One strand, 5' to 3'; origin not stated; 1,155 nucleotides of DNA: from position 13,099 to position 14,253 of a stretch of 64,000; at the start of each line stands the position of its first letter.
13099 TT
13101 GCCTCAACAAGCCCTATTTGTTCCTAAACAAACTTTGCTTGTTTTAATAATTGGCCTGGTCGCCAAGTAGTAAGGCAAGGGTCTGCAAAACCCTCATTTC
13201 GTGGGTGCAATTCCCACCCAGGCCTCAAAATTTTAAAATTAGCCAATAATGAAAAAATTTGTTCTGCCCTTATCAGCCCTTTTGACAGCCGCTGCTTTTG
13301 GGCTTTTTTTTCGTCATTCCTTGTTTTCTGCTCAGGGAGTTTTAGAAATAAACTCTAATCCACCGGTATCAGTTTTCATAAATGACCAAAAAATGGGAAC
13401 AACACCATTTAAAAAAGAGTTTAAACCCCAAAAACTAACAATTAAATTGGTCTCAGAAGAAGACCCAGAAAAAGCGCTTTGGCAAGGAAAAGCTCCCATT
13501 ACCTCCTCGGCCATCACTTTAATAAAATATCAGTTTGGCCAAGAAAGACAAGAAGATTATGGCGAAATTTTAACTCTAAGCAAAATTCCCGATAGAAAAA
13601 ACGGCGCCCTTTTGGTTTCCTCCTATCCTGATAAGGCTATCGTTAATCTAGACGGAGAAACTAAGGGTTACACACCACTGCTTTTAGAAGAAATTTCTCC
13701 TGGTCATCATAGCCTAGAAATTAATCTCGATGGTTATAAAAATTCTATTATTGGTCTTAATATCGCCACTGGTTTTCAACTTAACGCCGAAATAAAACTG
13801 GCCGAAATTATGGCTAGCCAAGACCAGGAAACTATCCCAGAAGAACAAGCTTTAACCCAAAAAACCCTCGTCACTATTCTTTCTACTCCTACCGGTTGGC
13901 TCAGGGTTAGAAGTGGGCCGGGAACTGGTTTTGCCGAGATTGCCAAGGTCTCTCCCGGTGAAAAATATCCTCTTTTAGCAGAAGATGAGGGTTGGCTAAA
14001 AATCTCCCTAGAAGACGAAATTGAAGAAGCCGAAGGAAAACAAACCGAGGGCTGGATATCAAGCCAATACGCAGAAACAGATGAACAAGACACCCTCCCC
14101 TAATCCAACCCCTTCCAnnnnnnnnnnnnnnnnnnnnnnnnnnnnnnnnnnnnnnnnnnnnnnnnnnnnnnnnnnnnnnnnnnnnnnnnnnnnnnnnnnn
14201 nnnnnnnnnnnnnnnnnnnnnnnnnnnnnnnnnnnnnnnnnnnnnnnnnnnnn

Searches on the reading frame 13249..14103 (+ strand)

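Call 8: search_protein_families(library=pfam, proteins=[window:13249-14103:+], max_evalue=0.001)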
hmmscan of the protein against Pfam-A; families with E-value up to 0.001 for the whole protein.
window:13249-14103:+ (284 aa): 2 families
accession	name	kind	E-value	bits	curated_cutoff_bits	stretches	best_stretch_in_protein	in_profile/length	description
PF08308.17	PEGA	-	1.1e-13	51.3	20.8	1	119-173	2-56/71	PEGA domain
PF08239.17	SH3_3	-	1.2e-09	38.6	27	1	218-274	3-52/54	Bacterial SH3 domain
